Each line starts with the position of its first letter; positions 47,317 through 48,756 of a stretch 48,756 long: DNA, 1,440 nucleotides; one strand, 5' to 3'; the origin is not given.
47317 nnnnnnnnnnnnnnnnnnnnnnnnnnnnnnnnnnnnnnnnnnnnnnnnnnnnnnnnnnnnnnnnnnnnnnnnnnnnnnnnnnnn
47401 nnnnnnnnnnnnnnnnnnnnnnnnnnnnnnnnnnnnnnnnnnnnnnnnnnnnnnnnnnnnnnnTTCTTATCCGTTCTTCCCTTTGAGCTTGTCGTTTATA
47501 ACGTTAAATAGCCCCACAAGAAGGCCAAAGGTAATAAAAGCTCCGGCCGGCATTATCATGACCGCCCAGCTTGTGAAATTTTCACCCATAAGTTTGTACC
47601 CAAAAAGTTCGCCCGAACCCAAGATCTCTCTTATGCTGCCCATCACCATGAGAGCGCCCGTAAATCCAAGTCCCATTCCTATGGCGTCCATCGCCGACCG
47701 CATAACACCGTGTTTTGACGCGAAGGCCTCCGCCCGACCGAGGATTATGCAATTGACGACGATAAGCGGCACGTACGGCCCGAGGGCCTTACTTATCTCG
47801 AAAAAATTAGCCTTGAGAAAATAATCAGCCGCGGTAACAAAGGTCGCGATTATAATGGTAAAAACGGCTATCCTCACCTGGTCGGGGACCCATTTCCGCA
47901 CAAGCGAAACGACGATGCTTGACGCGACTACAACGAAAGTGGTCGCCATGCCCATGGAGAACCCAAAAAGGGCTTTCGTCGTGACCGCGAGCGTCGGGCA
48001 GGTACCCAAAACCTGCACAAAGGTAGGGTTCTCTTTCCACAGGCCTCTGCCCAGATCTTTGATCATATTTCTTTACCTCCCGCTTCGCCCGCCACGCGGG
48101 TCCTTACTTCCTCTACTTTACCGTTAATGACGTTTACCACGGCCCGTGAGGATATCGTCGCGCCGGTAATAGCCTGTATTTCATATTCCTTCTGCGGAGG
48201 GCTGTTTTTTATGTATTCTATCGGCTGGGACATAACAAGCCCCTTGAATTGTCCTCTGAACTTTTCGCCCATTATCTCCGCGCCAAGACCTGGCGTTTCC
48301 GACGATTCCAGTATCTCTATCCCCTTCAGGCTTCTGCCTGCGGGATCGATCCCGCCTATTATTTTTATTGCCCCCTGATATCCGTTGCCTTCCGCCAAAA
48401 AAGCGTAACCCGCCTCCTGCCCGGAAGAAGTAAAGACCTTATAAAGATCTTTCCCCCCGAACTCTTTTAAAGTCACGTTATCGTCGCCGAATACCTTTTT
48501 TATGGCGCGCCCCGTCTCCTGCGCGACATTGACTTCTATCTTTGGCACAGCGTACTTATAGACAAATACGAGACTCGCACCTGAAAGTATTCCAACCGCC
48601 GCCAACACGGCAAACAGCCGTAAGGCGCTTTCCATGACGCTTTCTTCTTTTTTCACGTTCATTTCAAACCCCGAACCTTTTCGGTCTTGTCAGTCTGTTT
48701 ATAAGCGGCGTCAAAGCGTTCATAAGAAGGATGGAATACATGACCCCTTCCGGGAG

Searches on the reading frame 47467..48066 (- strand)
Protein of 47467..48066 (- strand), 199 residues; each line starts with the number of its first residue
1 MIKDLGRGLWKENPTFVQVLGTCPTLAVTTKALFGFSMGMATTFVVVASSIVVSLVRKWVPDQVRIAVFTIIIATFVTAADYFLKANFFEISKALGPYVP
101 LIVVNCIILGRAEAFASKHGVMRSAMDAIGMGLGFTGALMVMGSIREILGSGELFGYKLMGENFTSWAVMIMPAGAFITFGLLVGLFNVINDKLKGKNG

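Call 74: search_protein_families(library=pfam, proteins=[window:47467-48066:-], max_evalue=0.01)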
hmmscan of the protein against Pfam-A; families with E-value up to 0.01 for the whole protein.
window:47467-48066:- (199 aa): 1 family
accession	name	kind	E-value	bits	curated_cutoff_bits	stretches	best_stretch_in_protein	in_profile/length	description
PF02508.19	Rnf-Nqr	-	9.9e-64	215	23.8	1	5-183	5-173/174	Rnf-Nqr subunit, membrane protein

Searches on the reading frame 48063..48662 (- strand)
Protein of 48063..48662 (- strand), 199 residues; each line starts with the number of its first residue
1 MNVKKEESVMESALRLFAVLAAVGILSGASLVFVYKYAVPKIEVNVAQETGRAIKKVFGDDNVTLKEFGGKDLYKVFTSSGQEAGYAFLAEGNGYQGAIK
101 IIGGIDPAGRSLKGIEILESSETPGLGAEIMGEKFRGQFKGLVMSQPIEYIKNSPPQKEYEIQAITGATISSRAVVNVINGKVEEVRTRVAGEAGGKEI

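Call 74: search_protein_families(library=pfam, proteins=[window:48063-48662:-], max_evalue=0.01)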
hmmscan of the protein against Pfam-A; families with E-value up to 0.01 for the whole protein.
window:48063-48662:- (199 aa): 1 family
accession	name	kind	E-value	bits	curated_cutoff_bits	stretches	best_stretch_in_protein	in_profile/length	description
PF04205.19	FMN_bind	-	2.3e-16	60.7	22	1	94-180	1-73/77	FMN-binding domain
